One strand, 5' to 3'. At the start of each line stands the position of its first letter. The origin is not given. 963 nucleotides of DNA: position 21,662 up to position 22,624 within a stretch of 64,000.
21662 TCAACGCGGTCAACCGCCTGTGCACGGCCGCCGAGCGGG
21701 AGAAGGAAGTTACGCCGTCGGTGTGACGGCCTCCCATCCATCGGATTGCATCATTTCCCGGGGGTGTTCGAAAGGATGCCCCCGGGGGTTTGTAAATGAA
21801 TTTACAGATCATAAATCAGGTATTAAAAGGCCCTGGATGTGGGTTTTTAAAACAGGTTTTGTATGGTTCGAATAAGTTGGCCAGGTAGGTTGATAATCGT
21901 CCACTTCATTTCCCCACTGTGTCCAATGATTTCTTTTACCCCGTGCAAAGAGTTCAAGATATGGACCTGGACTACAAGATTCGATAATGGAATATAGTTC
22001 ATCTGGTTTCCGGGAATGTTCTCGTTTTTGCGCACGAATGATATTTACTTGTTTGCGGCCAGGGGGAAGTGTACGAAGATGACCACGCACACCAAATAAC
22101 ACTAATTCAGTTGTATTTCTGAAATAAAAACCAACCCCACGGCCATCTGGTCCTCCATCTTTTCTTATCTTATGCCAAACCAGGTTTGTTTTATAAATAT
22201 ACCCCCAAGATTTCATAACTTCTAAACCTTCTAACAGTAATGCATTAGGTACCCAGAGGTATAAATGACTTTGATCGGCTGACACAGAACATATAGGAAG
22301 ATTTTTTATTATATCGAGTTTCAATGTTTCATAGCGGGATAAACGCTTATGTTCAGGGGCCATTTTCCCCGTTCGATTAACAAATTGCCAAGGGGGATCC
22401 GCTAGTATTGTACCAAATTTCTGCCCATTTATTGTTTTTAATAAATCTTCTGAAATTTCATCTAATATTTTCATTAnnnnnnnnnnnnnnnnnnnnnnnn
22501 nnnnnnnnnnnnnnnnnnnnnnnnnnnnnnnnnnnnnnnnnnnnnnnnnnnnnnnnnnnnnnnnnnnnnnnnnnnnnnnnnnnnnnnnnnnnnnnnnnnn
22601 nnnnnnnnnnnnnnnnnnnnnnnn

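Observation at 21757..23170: Compact Type II R-M islet: BglII-like endonuclease translationally coupled to an MT-A70/DPPW methyltransferase, inserted between leuA and a glycosyltransferase gene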

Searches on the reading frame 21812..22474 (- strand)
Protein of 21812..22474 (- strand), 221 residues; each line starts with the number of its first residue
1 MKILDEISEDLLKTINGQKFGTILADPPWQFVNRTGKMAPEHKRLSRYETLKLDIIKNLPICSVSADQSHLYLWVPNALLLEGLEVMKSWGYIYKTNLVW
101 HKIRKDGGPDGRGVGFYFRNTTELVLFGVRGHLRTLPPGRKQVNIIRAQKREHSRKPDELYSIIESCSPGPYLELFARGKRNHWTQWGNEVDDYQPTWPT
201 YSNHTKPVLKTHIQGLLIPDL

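Call 3: search_protein_families(library=pfam, proteins=[window:21812-22474:-], max_evalue=0.1)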
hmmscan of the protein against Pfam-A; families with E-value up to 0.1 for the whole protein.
window:21812-22474:- (221 aa): 1 family
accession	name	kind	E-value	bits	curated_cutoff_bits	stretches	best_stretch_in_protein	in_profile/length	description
PF05063.20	MT-A70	-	9.7e-30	104.2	23.9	1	20-190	1-172/172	MT-A70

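Call 6: search_solved_structures(query=window:21812-22474:-, max_evalue=1, show_alignments=3)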
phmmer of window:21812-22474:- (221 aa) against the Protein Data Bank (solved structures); distinct sequences matched with E-value up to 1: 36.
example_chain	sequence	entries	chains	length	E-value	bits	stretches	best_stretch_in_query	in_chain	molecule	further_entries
7f4r_A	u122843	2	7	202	1.5e-22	83.3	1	17-190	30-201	MT-a70 family protein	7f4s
7f4l_C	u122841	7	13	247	2.7e-22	82.5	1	17-190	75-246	MT-a70 family protein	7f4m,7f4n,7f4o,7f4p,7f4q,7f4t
7yi8_B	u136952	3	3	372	6.8e-22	81.2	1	17-190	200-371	MT-a70 family protein | mRNA m(6)A methyltransferase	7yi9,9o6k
8xyl_A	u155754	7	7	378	7e-22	81.1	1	17-190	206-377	MT-a70 family protein | mRNA m(6)A methyltransferase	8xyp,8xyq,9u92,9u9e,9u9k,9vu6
8xyx_A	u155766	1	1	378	9.1e-21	77.5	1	17-190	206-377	MT-a70 family protein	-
9g4u_A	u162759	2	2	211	9.8e-16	61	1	19-194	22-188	N6-adenosine-methyltransferase catalytic subunit | N(6)-adenosine-methyltransferase catalytic subunit METTL3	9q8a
5il0_A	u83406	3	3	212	1e-15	61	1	19-194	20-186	METTL3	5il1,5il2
9g4w_A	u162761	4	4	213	1e-15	61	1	19-194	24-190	N6-adenosine-methyltransferase catalytic subunit | N(6)-adenosine-methyltransferase catalytic subunit METTL3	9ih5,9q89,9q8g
9g4s_A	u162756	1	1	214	1e-15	60.9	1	19-194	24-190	N6-adenosine-methyltransferase catalytic subunit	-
8bn8_AAA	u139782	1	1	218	1.1e-15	60.9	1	19-194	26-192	N6-adenosine-methyltransferase catalytic subunit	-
9r8z_A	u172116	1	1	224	1.2e-15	60.7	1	19-194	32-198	N(6)-adenosine-methyltransferase catalytic subunit METTL3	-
5k7m_A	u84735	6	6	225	1.2e-15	60.7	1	19-194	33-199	N6-adenosine-methyltransferase 70 kDa subunit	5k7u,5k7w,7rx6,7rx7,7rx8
5l6d_A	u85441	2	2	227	1.3e-15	60.7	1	19-194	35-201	N6-adenosine-methyltransferase 70 kDa subunit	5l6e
29vd_A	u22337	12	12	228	1.3e-15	60.6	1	19-194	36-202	N6-adenosine-methyltransferase catalytic subunit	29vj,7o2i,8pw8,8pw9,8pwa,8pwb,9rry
7acd_A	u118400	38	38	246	1.6e-15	60.3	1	19-194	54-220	N6-adenosine-methyltransferase catalytic subunit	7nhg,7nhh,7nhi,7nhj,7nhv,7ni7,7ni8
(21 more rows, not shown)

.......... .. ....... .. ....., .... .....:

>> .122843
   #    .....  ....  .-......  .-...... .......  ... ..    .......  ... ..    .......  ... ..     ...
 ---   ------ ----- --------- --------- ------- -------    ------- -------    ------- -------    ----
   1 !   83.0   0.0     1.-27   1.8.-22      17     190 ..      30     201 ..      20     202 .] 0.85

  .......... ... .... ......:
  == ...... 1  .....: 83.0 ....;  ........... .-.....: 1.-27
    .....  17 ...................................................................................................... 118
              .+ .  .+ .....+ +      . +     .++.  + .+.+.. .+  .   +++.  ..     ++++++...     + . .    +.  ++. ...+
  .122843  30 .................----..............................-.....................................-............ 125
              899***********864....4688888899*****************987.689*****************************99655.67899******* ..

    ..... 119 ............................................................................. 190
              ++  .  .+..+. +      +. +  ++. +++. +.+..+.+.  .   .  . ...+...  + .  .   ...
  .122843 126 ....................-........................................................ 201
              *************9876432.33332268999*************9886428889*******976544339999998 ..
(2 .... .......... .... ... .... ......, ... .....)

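Call 7: search_protein_families(library=ncbifam, proteins=[window:21812-22474:-], max_evalue=0.1)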
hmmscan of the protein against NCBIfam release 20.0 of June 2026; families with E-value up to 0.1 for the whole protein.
window:21812-22474:- (221 aa): 0 families

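Call 8: search_protein_families(library=padloc, proteins=[window:21812-22474:-], max_evalue=0.1)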
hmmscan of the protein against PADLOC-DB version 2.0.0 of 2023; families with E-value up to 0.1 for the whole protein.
window:21812-22474:- (221 aa): 4 families
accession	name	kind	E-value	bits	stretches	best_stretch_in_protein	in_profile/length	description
PDLC03221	MTase_II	-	1.2e-86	288.5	1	12-193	14-194/272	Type II methyltransferase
PDLC03262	MTase_II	-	2.3e-72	241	1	14-206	4-196/204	Type II methyltransferase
PDLC03379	MTase_II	-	0.012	13.5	1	65-157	98-181/267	Type II methyltransferase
PDLC03723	oMTase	-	0.043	11.1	1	48-96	27-75/414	orphan methyltransferase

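Call 46: search_dna_similar(query=window:21812-22474:-, collection=plasmids, mode=protein, max_rows=40, max_evalue=1e-20)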
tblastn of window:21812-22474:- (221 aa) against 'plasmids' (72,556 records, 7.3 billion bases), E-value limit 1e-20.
Records with a match: 43; places in all: 43; records where one place covers at least 80% of the query: 36.
Best place of each record, by identity: 60-80% 15; <60% 28.
By first word of the organism name: Nostoc 11; Rhizobium 3; Acaryochloris 3; Arthrobacter 2; Herbiconiux 2; Alloyangia 2; Deinococcus 1; Xanthomonas 1; Comamonas 1; Agrobacterium 1; and 16 more.
By predicted mobility (MOB-suite, as given by PLSDB): non-mobilizable 24; conjugative 16; mobilizable 3.
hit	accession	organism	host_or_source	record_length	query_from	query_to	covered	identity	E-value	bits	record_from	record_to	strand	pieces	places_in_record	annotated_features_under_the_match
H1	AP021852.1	Deinococcus grandis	-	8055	8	206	90%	71.5%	3e-95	310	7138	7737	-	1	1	hypothetical protein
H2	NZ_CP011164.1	Xanthomonas citri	Citrus x paradisi,cell culture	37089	8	217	95%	67.0%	8e-91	298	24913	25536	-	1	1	MT-A70 family methyltransferase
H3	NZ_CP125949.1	Comamonas resistens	activated sludge,single strain culture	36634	10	221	96%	65.9%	1e-91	300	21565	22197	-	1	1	MT-A70 family methyltransferase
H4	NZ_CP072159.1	Rhizobium sp. B230/85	Himalayan blackberry,cell culture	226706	1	201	91%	66.5%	1e-86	286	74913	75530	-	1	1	MT-A70 family methyltransferase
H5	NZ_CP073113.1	Rhizobium rhizogenes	Rosa sp.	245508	1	201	91%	66.5%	1e-86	286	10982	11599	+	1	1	MT-A70 family methyltransferase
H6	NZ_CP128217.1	Agrobacterium fabrum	whole organism,plant root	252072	1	201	91%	66.5%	1e-86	286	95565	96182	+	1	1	MT-A70 family methyltransferase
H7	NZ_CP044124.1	Rhizobium rhizogenes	Rosa sp.,culture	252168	1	201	91%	66.5%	1e-86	286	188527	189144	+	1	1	MT-A70 family methyltransferase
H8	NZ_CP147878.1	Roseomonas mucosa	cell culture,Styx glacier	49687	5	210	93%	62.3%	4e-84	278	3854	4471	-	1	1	MT-A70 family methyltransferase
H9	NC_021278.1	Mycobacteroides abscessus subsp. bolletii 50594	-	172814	4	204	91%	60.4%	5e-77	258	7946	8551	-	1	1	MT-A70 family methyltransferase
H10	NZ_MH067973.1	Arthrobacter sp.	-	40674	12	221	95%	56.7%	2e-77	259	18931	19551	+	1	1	MT-A70 family methyltransferase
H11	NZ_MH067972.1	Arthrobacter sp.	-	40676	12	221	95%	56.7%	2e-77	259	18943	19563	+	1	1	MT-A70 family methyltransferase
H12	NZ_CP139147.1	Herbiconiux sp. KACC 21604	single cell,Flower of Salvia splendens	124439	3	193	86%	61.8%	4e-76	256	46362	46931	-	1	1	MT-A70 family methyltransferase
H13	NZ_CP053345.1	Herbiconiux sp. SALV-R1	Salvia splendens,cell culture,flower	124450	3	193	86%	61.8%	4e-76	256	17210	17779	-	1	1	MT-A70 family methyltransferase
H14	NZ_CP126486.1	Kocuria rosea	mixed culture,an irradiated device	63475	12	196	84%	62.9%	3e-75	253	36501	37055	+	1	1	MT-A70 family methyltransferase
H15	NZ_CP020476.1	Roseovarius mucosus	Skeletonema marinoi strain RO5AC,Cell ...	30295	11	193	83%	63.4%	1e-76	257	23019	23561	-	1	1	MT-A70 family methyltransferase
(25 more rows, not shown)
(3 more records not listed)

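Call 59: find_homologous_proteins(query=window:21812-22474:-, max_evalue=1e-10)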
Query window:21812-22474:- (221 aa): 8000 proteins with E <= 1e-10 among 8000 candidates; the best 120 are listed.
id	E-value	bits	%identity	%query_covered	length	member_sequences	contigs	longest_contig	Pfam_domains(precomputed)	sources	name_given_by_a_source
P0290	1.6e-151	520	100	100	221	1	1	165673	PF05063.21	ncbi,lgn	ncbi:MAG: MT-A70 family methyltransferase [bacterium]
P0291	5.0e-149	512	99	100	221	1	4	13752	PF05063.21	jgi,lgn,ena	-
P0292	1.3e-148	511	98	100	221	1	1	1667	PF05063.21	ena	-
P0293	1.1e-144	498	98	97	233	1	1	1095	PF05063.21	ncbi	-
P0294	3.4e-128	444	99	87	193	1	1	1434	PF05063.21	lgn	-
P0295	7.9e-128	443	99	87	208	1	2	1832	PF05063.21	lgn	-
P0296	1.9e-111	389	75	94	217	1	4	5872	PF05063.21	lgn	-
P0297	2.1e-109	382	76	91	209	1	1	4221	PF05063.21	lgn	-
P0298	1.1e-108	380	75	90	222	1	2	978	PF05063.21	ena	-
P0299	5.2e-108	378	74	92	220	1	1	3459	PF05063.21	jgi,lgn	jgi:N6-adenosine-specific RNA methylase IME4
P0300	1.0e-107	377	75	91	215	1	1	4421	PF05063.21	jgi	jgi:N6-adenosine-specific RNA methylase IME4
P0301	1.7e-107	376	75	91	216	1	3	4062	PF05063.21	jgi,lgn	jgi:N6-adenosine-specific RNA methylase IME4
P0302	2.1e-107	376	73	93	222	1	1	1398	PF05063.21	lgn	-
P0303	2.4e-107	376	74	91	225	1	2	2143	PF05063.21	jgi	jgi:N6-adenosine-specific RNA methylase IME4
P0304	3.6e-107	375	74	93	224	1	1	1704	PF05063.21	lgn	-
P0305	3.8e-107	375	75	91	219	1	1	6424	PF05063.21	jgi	-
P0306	4.6e-107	375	73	95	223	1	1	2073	PF05063.21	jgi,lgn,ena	-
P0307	5.1e-107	375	70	100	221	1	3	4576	PF05063.21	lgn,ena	-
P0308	6.3e-107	374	76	90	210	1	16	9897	PF05063.21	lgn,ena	-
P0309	7.5e-107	374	74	91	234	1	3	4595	PF05063.21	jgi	-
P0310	8.2e-107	374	71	95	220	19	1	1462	PF05063.21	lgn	-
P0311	9.7e-107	374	76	90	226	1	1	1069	PF05063.21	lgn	-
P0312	1.5e-106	373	73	95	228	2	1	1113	PF05063.21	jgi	jgi:N6-adenosine-specific RNA methylase IME4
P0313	1.5e-106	373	78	90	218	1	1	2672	PF05063.21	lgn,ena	-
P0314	2.2e-106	373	72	97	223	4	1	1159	PF05063.21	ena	-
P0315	2.4e-106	372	73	94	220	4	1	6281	PF05063.21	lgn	-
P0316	2.6e-106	372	74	92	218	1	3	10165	PF05063.21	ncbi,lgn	-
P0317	3.5e-106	372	73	91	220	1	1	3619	PF05063.21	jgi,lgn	jgi:N6-adenosine-specific RNA methylase IME4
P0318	4.5e-106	372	75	90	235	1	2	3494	PF05063.21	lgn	-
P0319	4.8e-106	371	77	90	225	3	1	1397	PF05063.21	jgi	jgi:N6-adenosine-specific RNA methylase IME4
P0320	5.7e-106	371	75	90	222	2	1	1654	PF05063.21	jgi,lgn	jgi:N6-adenosine-specific RNA methylase IME4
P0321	6.1e-106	371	74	92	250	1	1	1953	PF05063.21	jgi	jgi:N6-adenosine-specific RNA methylase IME4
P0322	6.8e-106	371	73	91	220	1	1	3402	PF05063.21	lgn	-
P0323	7.1e-106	371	73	93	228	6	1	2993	PF05063.21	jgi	jgi:N6-adenosine-specific RNA methylase IME4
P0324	7.6e-106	371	74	92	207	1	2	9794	PF05063.21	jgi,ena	-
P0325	7.9e-106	371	73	91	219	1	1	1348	PF05063.21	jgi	-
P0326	8.2e-106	371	75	94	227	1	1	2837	PF05063.21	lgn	-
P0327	8.6e-106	371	71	94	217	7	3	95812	PF05063.21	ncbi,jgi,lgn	jgi:N6-adenosine-specific RNA methylase IME4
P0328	9.0e-106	371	75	90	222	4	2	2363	PF05063.21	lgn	-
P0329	1.1e-105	370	74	93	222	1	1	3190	PF05063.21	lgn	-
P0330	1.2e-105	370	76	90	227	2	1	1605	PF05063.21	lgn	-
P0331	1.3e-105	370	74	90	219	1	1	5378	PF05063.21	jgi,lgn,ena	-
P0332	1.6e-105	370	73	93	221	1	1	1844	PF05063.21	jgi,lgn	jgi:N6-adenosine-specific RNA methylase IME4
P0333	1.6e-105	370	76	90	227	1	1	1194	PF05063.21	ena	-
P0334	1.7e-105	370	72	94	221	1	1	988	PF05063.21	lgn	-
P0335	1.9e-105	369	76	90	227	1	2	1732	PF05063.21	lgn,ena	-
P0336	1.9e-105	369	76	90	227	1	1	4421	PF05063.21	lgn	-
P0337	1.9e-105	369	76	90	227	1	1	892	PF05063.21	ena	-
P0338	2.0e-105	369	71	94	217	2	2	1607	PF05063.21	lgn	-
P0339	2.1e-105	369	71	95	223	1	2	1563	PF05063.21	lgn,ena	-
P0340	2.2e-105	369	73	93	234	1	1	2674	PF05063.21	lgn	-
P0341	2.3e-105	369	75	90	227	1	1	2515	PF05063.21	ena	-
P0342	2.3e-105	369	73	91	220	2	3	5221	PF05063.21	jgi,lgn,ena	jgi:N6-adenosine-specific RNA methylase IME4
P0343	2.4e-105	369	75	90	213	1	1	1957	PF05063.21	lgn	-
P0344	2.4e-105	369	75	90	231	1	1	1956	PF05063.21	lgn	-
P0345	2.5e-105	369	69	100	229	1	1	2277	PF05063.21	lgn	-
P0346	2.5e-105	369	76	90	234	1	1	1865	PF05063.21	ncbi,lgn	-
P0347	2.6e-105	369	76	90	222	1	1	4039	PF05063.21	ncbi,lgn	ncbi:MAG: MT-A70 family methyltransferase [Blastocatellia bacterium]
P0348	2.6e-105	369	75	90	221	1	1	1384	PF05063.21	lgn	-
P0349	2.7e-105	369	73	93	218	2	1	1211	PF05063.21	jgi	jgi:N6-adenosine-specific RNA methylase IME4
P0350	2.7e-105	369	76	90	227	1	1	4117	PF05063.21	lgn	-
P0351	2.8e-105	369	73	91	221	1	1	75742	PF05063.21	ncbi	ncbi:MAG: MT-A70 family methyltransferase [Nitrospirota bacterium]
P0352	2.8e-105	369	74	90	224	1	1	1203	PF05063.21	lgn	-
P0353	3.1e-105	369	76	90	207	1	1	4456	PF05063.21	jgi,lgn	jgi:N6-adenosine-specific RNA methylase IME4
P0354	3.1e-105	369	75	90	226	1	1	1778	PF05063.21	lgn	-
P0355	3.8e-105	368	74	91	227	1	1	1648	PF05063.21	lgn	-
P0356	3.9e-105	368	75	90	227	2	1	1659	PF05063.21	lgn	-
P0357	4.0e-105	368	75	92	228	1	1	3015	PF05063.21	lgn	-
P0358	4.2e-105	368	76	90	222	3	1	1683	PF05063.21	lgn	-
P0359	4.5e-105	368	71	94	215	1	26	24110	PF05063.21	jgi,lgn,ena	-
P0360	4.5e-105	368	71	98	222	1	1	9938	PF05063.21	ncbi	-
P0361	4.9e-105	368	75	90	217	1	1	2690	PF05063.21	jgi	-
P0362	4.9e-105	368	77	90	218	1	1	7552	PF05063.21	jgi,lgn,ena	-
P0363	4.9e-105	368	72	93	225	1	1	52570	PF05063.21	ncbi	-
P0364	5.0e-105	368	73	91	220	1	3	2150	PF05063.21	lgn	-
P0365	5.2e-105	368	73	90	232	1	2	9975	PF05063.21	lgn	-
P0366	5.3e-105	368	74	91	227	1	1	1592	PF05063.21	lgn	-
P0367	5.5e-105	368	72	91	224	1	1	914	PF05063.21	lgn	-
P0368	6.3e-105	368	76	90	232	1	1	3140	PF05063.21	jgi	jgi:N6-adenosine-specific RNA methylase IME4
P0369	6.6e-105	368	73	94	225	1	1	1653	PF05063.21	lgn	-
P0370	6.8e-105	368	77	90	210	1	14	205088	PF05063.21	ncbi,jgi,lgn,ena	-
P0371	7.6e-105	367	73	91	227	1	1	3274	PF05063.21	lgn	-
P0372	9.0e-105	367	75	90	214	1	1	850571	PF05063.21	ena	-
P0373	9.5e-105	367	73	91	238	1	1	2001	PF05063.21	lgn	-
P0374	1.0e-104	367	72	95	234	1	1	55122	PF05063.21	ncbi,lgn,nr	ncbi:MAG: hypothetical protein JW993_02055 [Sedimentisphaerales bacterium]|nr:hypothetical protein [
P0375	1.1e-104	367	74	91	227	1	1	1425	PF05063.21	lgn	-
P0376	1.1e-104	367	76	92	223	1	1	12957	PF05063.21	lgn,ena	-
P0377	1.1e-104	367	72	93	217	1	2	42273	PF05063.21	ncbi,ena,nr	ncbi:MAG: MT-A70 family methyltransferase [Candidatus Electryonea clarkiae]|nr:MT-A70 family methylt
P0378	1.1e-104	367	75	90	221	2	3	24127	PF05063.21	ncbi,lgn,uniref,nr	ncbi:MT-A70 family methyltransferase [Calidithermus roseus]|uniref:S-adenosylmethionine-binding prot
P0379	1.2e-104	367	75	90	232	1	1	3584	PF05063.21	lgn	-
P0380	1.2e-104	367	74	90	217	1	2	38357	PF05063.21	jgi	-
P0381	1.2e-104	367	71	95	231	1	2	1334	PF05063.21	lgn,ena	-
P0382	1.2e-104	367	71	95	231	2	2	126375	PF05063.21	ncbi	ncbi:MAG: MT-A70 family methyltransferase [Chloroflexota bacterium]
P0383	1.2e-104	367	74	90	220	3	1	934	PF05063.21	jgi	jgi:N6-adenosine-specific RNA methylase IME4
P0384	1.3e-104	367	74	91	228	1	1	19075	PF05063.21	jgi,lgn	jgi:N6-adenosine-specific RNA methylase IME4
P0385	1.3e-104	367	72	93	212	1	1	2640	PF05063.21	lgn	-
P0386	1.3e-104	367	75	91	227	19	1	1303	PF05063.21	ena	-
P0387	1.4e-104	367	76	90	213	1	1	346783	PF05063.21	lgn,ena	-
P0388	1.5e-104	367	74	93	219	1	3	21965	PF05063.21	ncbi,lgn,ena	-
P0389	1.6e-104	366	73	90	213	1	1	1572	PF05063.21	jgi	-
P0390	1.8e-104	366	74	91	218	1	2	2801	PF05063.21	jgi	jgi:N6-adenosine-specific RNA methylase IME4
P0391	1.8e-104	366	72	93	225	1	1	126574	PF05063.21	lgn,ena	-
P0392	1.9e-104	366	71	97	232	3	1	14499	PF05063.21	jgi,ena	-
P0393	1.9e-104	366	75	90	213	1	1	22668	PF05063.21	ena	-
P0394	2.0e-104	366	75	90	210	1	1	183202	PF05063.21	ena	-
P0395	2.0e-104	366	75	90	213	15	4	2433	PF05063.21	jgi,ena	-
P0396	2.1e-104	366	74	90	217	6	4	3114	PF05063.21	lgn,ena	-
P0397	2.3e-104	366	72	93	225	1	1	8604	PF05063.21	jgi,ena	-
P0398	2.4e-104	366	75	93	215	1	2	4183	PF05063.21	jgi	-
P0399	2.6e-104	366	74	90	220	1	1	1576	PF05063.21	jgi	jgi:N6-adenosine-specific RNA methylase IME4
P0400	2.6e-104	366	72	93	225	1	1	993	PF05063.21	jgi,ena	-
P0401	2.7e-104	366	74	90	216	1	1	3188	PF05063.21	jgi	-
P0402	2.8e-104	366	74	91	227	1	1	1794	PF05063.21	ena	-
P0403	2.8e-104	366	74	90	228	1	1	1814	PF05063.21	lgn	-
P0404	2.8e-104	366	74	90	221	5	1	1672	PF05063.21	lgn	-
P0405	2.9e-104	366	74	90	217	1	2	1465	PF05063.21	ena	-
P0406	3.1e-104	365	73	92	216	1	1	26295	PF05063.21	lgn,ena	-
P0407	3.2e-104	365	72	91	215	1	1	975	PF05063.21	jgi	jgi:N6-adenosine-specific RNA methylase IME4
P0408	3.3e-104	365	74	93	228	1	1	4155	PF05063.21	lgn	-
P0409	3.3e-104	365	75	90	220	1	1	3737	PF05063.21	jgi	jgi:N6-adenosine-specific RNA methylase IME4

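Call 63: find_encoding_contigs(protein=P0290, flank=3000, max_places=4)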
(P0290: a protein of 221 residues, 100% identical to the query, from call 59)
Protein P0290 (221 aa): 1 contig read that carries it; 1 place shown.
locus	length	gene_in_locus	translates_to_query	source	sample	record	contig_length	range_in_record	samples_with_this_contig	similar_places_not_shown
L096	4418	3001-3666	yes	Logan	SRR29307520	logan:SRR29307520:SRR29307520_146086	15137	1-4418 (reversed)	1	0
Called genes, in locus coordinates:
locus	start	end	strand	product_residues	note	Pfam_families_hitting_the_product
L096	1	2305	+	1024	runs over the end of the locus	PF13231:PMT_2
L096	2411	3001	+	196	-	PF09195:Endonuc-BglII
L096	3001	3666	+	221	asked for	PF05063:MT-A70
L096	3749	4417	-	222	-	?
